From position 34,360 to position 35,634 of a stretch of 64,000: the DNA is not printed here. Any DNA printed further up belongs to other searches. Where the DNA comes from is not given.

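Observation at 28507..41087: Candidate undescribed route: oxalate uptake, activation and reduction wired directly into the beta-hydroxyaspartate cycle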

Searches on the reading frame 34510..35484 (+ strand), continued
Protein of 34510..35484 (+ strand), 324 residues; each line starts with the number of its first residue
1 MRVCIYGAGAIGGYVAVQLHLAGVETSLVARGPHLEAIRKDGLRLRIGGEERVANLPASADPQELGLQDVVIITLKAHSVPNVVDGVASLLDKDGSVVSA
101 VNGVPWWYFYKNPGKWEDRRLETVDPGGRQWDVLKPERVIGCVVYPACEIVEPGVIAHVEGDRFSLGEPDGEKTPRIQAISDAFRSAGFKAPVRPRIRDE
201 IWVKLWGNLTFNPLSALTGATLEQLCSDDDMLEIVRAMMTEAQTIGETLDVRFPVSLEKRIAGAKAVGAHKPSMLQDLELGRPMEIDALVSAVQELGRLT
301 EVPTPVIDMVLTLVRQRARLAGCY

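Call 39: get_annotated_region(hit=H20, flank=12000)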
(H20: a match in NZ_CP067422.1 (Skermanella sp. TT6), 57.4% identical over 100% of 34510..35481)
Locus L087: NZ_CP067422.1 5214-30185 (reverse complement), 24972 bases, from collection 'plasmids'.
description: Skermanella sp. TT6 plasmid pTT6-2, complete sequence
organism: Skermanella sp. TT6 (NCBI taxid 2775420)
taxonomy: Bacteria; Pseudomonadota; Alphaproteobacteria; Rhodospirillales; Azospirillaceae; Skermanella; Skermanella sp. TT6
host: -; source: Homo sapiens,single cell,skin; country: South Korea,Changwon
typing (MOB-suite, as given by PLSDB): non-mobilizable
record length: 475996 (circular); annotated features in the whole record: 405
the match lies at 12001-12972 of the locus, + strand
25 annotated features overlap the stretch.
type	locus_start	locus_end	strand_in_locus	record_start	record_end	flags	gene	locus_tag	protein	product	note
CDS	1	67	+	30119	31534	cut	-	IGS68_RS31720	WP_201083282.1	PLP-dependent aminotransferase family protein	-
CDS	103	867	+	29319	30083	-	-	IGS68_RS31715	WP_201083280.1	GntR family transcriptional regulator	-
CDS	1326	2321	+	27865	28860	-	-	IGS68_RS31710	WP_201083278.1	hypothetical protein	-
CDS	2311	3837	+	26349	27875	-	-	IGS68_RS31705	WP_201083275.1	MBOAT family protein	-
CDS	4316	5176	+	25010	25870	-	-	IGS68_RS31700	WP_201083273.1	universal stress protein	-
CDS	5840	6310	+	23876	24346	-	-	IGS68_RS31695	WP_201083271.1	hypothetical protein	-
CDS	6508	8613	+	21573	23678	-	-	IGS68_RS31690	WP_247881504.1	multicopper oxidase domain-containing protein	-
CDS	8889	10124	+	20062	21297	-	-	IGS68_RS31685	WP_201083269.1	ATP-binding protein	-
CDS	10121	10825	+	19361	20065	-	-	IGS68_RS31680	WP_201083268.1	hypothetical protein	-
CDS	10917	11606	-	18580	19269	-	-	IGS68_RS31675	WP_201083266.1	GntR family transcriptional regulator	-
CDS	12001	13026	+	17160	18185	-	-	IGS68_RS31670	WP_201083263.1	2-dehydropantoate 2-reductase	GO:0015940 - pantothenate biosynthetic process [Evidence IEA]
CDS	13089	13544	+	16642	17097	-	-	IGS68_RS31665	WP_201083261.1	CBS domain-containing protein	-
CDS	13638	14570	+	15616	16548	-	-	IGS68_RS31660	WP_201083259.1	histone deacetylase family protein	-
CDS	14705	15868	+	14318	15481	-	-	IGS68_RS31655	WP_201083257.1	Re/Si-specific NAD(P)(+) transhydrogenase subunit alpha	GO:1902600 - proton transmembrane transport [Evidence IEA]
CDS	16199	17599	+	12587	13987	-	-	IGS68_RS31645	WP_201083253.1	NAD(P)(+) transhydrogenase (Re/Si-specific) subunit beta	-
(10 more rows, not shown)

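Call 42: search_protein_families(library=ncbifam, proteins=[L071:2056-3030:+, L029:1550-2827:+, L014:1458-2219:+, L050:16612-17928:+, L040:14136-15083:-, L079:3655-5061:-, L036:2296-3543:+, L058:7444-8751:+, L043:2498-4408:-, L062:6107-7873:+], max_evalue=1e-10)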
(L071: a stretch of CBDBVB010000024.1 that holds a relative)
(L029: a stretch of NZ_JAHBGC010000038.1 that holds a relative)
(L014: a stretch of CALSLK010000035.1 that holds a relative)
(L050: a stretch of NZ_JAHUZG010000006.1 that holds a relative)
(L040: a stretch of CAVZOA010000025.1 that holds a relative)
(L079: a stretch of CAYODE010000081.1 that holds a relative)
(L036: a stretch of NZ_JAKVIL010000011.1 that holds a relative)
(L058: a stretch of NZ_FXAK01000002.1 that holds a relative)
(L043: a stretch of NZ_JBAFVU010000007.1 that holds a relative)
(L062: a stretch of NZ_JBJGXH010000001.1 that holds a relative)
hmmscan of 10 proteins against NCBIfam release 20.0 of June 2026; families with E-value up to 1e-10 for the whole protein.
L071:2056-3030:+ (324 aa): 7 families
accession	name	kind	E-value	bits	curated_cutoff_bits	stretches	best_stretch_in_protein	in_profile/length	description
NF053535.1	DhyDRhmHlse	equivalog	3.7e-53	180.7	500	1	93-313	65-278/284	2,4-didehydro-3-deoxy-L-rhamnonate hydrolase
TIGR02303.1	HpaG-C-term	equivalog_domain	2.9e-49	167.7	276.4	1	93-314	38-243/245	4-hydroxyphenylacetate degradation bifunctional isomerase/decarboxylase, C-terminal subunit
NF011750.0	PRK15203.1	equivalog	7.6e-39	133.7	811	1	96-313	219-422/429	4-hydroxyphenylacetate degradation bifunctional isomerase/decarboxylase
NF007967.0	PRK10691.1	equivalog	2.2e-32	112.2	201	1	95-285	12-198/219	fumarylacetoacetate hydrolase family protein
NF009399.0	PRK12764.1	equivalog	3.7e-32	112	444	1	96-284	18-197/501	fumarylacetoacetate hydrolase family protein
TIGR02305.1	HpaG-N-term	equivalog_domain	1.9e-31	109.2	228.65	1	102-313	3-205/205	4-hydroxyphenylacetate degradation bifunctional isomerase/decarboxylase, N-terminal subunit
TIGR01266.1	fum_ac_acetase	equivalog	6.7e-12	45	375.3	0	153-230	193-273/420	fumarylacetoacetase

L029:1550-2827:+ (425 aa): 7 families
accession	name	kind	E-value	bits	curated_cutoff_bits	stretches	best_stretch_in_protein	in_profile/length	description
NF003809.0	PRK05398.1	subfamily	5.3e-222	736.8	442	1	1-416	1-416/416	formyl-CoA transferase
TIGR03253.1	oxalate_frc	equivalog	1.9e-217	721.9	504.2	1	3-416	2-416/416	formyl-CoA transferase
NF041294.1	Scnl_mescCoAtase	equivalog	5.1e-62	210.2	700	2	3-217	2-224/381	succinyl-CoA:mesaconate CoA-transferase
NF008511.0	PRK11430.1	equivalog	3.7e-56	190.9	522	1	5-208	10-213/381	CoA:oxalate CoA-transferase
NF052585.1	SucGlutTfsCaiB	equivalog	4.9e-56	190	750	2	4-203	7-213/394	succinate--glutarate CoA-transferase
NF002914.1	PRK03525.1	equivalog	6.6e-26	91.1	413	1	4-213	9-212/400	L-carnitine CoA-transferase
TIGR04253.1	mesacon_CoA_iso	equivalog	1e-23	84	725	1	5-205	3-200/403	2-methylfumaryl-CoA isomerase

L014:1458-2219:+ (253 aa): 195 families (the best 25 are shown)
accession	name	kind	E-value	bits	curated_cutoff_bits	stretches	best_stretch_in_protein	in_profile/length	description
NF005559.1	PRK07231.1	subfamily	2e-61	207.6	215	1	6-252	2-248/249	glucose 1-dehydrogenase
NF009466.0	PRK12826.1-2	subfamily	5.9e-58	196.2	222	1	9-251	4-244/248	3-oxoacyl-ACP reductase FabG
NF004198.0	PRK05653.1-3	equivalog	1.9e-56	191.3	296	1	6-251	5-246/248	3-oxoacyl-ACP reductase FabG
NF052558.1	MBtsdlDhBudC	equivalog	9.2e-54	182.6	270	1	7-253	2-243/250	meso-2,3-butanediol dehydrogenase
TIGR01830.1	3oxo_ACP_reduc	equivalog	1.2e-51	175.8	297.75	1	12-251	2-238/239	3-oxoacyl-[acyl-carrier-protein] reductase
NF009468.0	PRK12826.1-4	equivalog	1.3e-50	172.4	318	1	4-251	3-247/256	SDR family oxidoreductase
NF004791.0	PRK06138.1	equivalog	1.3e-50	172.1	312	1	5-253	2-251/252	SDR family oxidoreductase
NF053701.1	CsHdxCHCADhChcB2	equivalog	3.5e-48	164.3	350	1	7-253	2-244/245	cis-4-hydroxycyclohexanecarboxylate dehydrogenase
NF005681.0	PRK07478.1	subfamily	6.8e-48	163.3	267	1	5-252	3-250/254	SDR family oxidoreductase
NF004818.0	PRK06172.1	equivalog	9.1e-47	159.5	336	1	4-253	3-252/253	SDR family oxidoreductase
NF006598.0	PRK09135.1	equivalog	1.1e-46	159.4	288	1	9-251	7-245/249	pteridine reductase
NF005067.0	PRK06484.1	equivalog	4.6e-46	157.4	713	1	9-252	10-252/524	short chain dehydrogenase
NF053807.1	RhamDHLra1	equivalog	4.1e-45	154.5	400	1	6-251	2-247/252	L-rhamnose 1-dehydrogenase Lra1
NF005214.0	PRK06701.1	subfamily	7.2e-45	153.5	413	1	5-252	45-290/293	SDR family oxidoreductase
NF004197.0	PRK05653.1-1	equivalog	2.1e-44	152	332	1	4-252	3-247/249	3-oxoacyl-ACP reductase FabG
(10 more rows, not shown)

L050:16612-17928:+ (438 aa): 3 families
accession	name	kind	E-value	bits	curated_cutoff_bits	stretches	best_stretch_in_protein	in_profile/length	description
TIGR00786.1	dctM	subfamily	5.2e-89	298.8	268.45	1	22-435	2-404/405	TRAP transporter large permease subunit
NF011634.1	PRK15060.1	equivalog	2.6e-34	119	800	1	13-431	9-416/425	2,3-diketo-L-gulonate TRAP transporter large permease YiaN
TIGR02123.1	TRAP_fused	subfamily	2.4e-19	69.5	320.65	1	55-426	160-530/615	TRAP transporter fused permease subunit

L040:14136-15083:- (315 aa): 0 families

L079:3655-5061:- (468 aa): 1 family
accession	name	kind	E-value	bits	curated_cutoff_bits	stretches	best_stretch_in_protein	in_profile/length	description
NF038139.1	Reg_Aceta_RamB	equivalog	1.1e-108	363.9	700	1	4-461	1-460/465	acetate metabolism transcriptional regulator RamB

L036:2296-3543:+ (415 aa): 3 families
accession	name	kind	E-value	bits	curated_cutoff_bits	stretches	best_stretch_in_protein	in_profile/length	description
NF001913.0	PRK00696.1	equivalog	4.7e-173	575.6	370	1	17-412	1-386/388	ADP-forming succinate--CoA ligase subunit beta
TIGR01016.1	sucCoAbeta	subfamily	1.6e-155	517.8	375.55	1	17-411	1-385/386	succinate-CoA ligase subunit beta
NF010647.0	PRK14046.1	equivalog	1.2e-144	482.2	604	1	17-414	1-388/392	malate--CoA ligase subunit beta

L058:7444-8751:+ (435 aa): 7 families
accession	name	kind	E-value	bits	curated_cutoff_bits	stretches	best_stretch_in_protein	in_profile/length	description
TIGR04259.1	oxa_formateAnti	equivalog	4.8e-198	658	335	1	16-419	1-402/405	oxalate/formate MFS antiporter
NF049980.1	SfMCT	equivalog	2e-104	349.3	320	1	17-396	2-377/378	L-lactate MFS transporter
TIGR00890.1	2A0111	subfamily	4.6e-85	285.8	374.85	1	16-403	1-376/377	oxalate/formate antiport family MFS transporter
NF038246.1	bile_salt_MFS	equivalog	2.9e-17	62.6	400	1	24-370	15-367/408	conjugated bile salt MFS transporter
TIGR00892.1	2A0113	subfamily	2.1e-13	49.8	586.1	1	9-178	8-180/455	monocarboxylate transporter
TIGR00883.1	2A0106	subfamily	2.1e-11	43.5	443.45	0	107-396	97-394/400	metabolite/H+ symporter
TIGR00880.1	2_A_01_02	superfamily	3.4e-11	43.4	131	0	70-194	15-140/141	multidrug resistance protein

L043:2498-4408:- (636 aa): 49 families (the best 25 are shown)
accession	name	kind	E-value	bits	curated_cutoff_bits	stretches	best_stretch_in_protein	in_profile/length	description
NF006721.0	PRK09259.1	equivalog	0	1036.4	557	1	70-635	9-573/574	oxalyl-CoA decarboxylase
TIGR03254.1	oxalate_oxc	equivalog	0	1021.5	739.4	1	75-629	2-554/554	oxalyl-CoA decarboxylase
NF004516.0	PRK05858.1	equivalog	7.1e-93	312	587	1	77-616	12-539/548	acetolactate synthase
NF006122.0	PRK08266.1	subfamily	7.6e-74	249.1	571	1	80-612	8-524/543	hypothetical protein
NF004919.0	PRK06276.1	equivalog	3.3e-70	237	866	1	78-615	3-541/582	acetolactate synthase large subunit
TIGR00118.1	acolac_lg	equivalog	9e-70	235.7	538.35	1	78-613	3-535/557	biosynthetic-type acetolactate synthase large subunit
NF058623.1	HdaclCoAlyACT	equivalog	1.5e-69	235.2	600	1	80-621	14-549/575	2-hydroxyacyl-CoA lyase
NF006187.0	PRK08322.1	equivalog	1.8e-69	234.7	509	1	80-614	6-530/548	acetolactate synthase large subunit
NF005712.0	PRK07524.1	subfamily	1.6e-66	224.9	500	1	80-609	7-526/536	5-guanidino-2-oxopentanoate decarboxylase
NF006378.0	PRK08617.1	equivalog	4.1e-64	216.9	510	1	74-613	6-539/556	acetolactate synthase AlsS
NF005860.0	PRK07789.1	equivalog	9.7e-63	212.4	881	1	61-611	19-577/615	acetolactate synthase large subunit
NF004710.0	PRK06048.1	equivalog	9.9e-63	212.4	976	1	78-614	10-539/561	acetolactate synthase large subunit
NF006052.0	PRK08199.1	subfamily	4.5e-62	210.1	539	1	75-626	7-551/559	thiamine pyrophosphate protein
NF005651.0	PRK07418.1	subfamily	4e-61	207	942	1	72-612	15-559/617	acetolactate synthase large subunit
NF006319.0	PRK08527.1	equivalog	2.8e-59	201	905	1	77-613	5-539/565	acetolactate synthase large subunit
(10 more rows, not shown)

L062:6107-7873:+ (588 aa): 51 families (the best 25 are shown)
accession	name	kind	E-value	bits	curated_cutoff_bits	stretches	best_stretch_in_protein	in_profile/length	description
TIGR01504.1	glyox_carbo_lig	equivalog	0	1177.3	711.2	1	2-583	1-582/589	glyoxylate carboligase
NF008431.0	PRK11269.1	equivalog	0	1149.5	791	1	1-583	1-583/591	glyoxylate carboligase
TIGR00118.1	acolac_lg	equivalog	2.7e-133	445.4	538.35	1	4-560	1-539/557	biosynthetic-type acetolactate synthase large subunit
NF005860.0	PRK07789.1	equivalog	1.2e-129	433.4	881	1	3-559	33-582/615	acetolactate synthase large subunit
NF004710.0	PRK06048.1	equivalog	3e-128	428.7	976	1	2-578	6-558/561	acetolactate synthase large subunit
NF004919.0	PRK06276.1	equivalog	6.3e-125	417.7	866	1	4-563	1-546/582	acetolactate synthase large subunit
NF005651.0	PRK07418.1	subfamily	1.9e-113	379.8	942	1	6-561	21-565/617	acetolactate synthase large subunit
NF006581.0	PRK09107.1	equivalog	1.3e-110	370.5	974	1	3-560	10-558/595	acetolactate synthase 3 large subunit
NF006319.0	PRK08527.1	equivalog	3.4e-110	369.1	905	1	1-561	1-544/565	acetolactate synthase large subunit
NF005824.0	PRK07710.1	equivalog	4.5e-110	368.6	976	1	6-558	19-551/573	acetolactate synthase large subunit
NF005228.0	PRK06725.1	equivalog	8.8e-106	354.3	991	1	4-562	16-552/571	acetolactate synthase large subunit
NF005584.0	PRK07282.1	equivalog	1.1e-105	354.4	970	1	11-512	17-513/566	acetolactate synthase large subunit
NF006016.1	PRK08155.1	equivalog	2.1e-105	353.3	870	1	4-537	3-518/554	acetolactate synthase large subunit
NF006524.0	PRK08978.1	equivalog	5.4e-105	351.7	738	1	6-571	3-540/548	acetolactate synthase 2 catalytic subunit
NF005058.0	PRK06466.1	equivalog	7.4e-105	351.6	951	1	4-543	4-538/574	acetolactate synthase 3 large subunit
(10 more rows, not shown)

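Call 48: search_protein_families(library=pfam, proteins=[L050:10971-11954:+, L040:14136-15083:-, L037:15942-16997:+, L062:12870-13967:+, L059:2831-3631:+, L016:10998-12629:-, L058:13356-14750:+, L029:8739-9629:+, L086:20883-21905:+, L074:10477-10962:-], max_evalue=0.00001)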
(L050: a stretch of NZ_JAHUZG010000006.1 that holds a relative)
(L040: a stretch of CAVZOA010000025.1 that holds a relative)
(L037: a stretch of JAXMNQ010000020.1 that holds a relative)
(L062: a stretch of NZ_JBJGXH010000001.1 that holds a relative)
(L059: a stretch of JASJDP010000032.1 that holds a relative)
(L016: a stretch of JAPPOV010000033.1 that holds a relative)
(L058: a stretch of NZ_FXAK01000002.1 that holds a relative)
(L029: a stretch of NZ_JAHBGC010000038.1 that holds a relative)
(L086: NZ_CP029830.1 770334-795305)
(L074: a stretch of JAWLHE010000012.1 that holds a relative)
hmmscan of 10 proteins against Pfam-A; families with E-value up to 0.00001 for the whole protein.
L050:10971-11954:+ (327 aa): 3 families
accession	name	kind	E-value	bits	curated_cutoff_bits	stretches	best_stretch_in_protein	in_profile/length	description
PF02826.25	2-Hacid_dh_C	-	1.8e-55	187.5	25.1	1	115-295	1-178/178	D-isomer specific 2-hydroxyacid dehydrogenase, NAD binding domain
PF00389.36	2-Hacid_dh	-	7.4e-26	90.9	24.6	1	12-326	2-133/134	D-isomer specific 2-hydroxyacid dehydrogenase, catalytic domain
PF03446.21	NAD_binding_2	-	9.4e-07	29.4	21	1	155-264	2-112/161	NAD binding domain of 6-phosphogluconate dehydrogenase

L040:14136-15083:- (315 aa): 1 family
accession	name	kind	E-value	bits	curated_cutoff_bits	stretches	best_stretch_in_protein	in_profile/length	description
PF00582.32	Usp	-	5.9e-17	63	24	2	246-315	72-141/141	Universal stress protein family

L037:15942-16997:+ (351 aa): 1 family
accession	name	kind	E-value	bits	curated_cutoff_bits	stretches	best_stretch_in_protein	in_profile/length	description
PF03480.18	DctP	-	1.9e-41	142.7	23.4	1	45-317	12-283/286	Bacterial extracellular solute-binding protein, family 7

L062:12870-13967:+ (365 aa): 3 families
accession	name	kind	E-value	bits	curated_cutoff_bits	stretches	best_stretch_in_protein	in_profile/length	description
PF02629.25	CoA_binding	-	4.3e-30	104.8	22.3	1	73-166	1-97/97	CoA binding domain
PF00549.24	Ligase_CoA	-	1e-26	94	24.5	1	218-343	1-128/128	CoA-ligase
PF13607.11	Succ_CoA_lig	-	3.3e-08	33.8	27.4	1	212-344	1-124/138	Succinyl-CoA ligase like flavodoxin domain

L059:2831-3631:+ (266 aa): 3 families
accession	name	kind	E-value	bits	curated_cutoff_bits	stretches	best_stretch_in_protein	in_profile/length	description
PF00005.33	ABC_tran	-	4.4e-32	112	25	1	24-169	2-137/137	ABC transporter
PF13304.12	AAA_21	-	1.1e-11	45.8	27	1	137-204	234-303/304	AAA domain, putative AbiEii toxin, Type IV TA system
PF02463.25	SMC_N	-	1.8e-07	31.3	40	1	37-215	28-213/220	RecF/RecN/SMC N terminal domain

L016:10998-12629:- (543 aa): 1 family
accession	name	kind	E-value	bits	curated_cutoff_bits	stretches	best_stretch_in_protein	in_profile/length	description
PF01566.24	Nramp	-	3.9e-18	66.1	29.8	1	89-262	3-168/357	Natural resistance-associated macrophage protein-like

L058:13356-14750:+ (464 aa): 1 family
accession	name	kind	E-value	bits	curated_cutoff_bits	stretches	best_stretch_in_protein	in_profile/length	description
PF02233.22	PNTB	-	9.3e-199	661.5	31.7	1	7-460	3-455/456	NAD(P) transhydrogenase beta subunit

L029:8739-9629:+ (296 aa): 2 families
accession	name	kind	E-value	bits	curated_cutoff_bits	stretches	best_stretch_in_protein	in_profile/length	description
PF03446.21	NAD_binding_2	-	1.7e-51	174.9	21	1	3-161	1-161/161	NAD binding domain of 6-phosphogluconate dehydrogenase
PF14833.11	NAD_binding_11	-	1.4e-42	145.2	30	1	164-284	1-122/122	NAD-binding of NADP-dependent 3-hydroxyisobutyrate dehydrogenase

L086:20883-21905:+ (340 aa): 2 families
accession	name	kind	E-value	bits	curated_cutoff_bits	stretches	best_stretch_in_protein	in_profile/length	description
PF03466.25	LysR_substrate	-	3.1e-41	141.5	28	1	122-323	2-204/209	LysR substrate binding domain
PF00126.33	HTH_1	-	4e-20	72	26.6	1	38-96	1-59/60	Bacterial regulatory helix-turn-helix protein, lysR family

L074:10477-10962:- (161 aa): 0 families

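Call 56: list_cluster_members(proteins=[P0003, P0002, P0005])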
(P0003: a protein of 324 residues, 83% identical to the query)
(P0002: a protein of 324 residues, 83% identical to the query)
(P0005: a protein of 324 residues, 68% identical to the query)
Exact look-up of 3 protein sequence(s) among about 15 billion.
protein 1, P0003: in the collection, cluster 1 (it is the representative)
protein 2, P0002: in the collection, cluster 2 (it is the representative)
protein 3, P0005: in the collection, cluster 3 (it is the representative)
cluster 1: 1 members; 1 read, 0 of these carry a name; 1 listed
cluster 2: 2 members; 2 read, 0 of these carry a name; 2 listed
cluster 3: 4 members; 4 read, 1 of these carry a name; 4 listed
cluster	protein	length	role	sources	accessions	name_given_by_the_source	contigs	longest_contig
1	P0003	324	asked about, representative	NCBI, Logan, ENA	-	-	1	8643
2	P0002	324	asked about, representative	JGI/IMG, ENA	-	-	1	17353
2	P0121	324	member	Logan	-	-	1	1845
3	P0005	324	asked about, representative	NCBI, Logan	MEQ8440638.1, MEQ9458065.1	MAG: 2-dehydropantoate 2-reductase [Alphaproteobacteria bacterium]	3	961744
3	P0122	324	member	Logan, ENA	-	-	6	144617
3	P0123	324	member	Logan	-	-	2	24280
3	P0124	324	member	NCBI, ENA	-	-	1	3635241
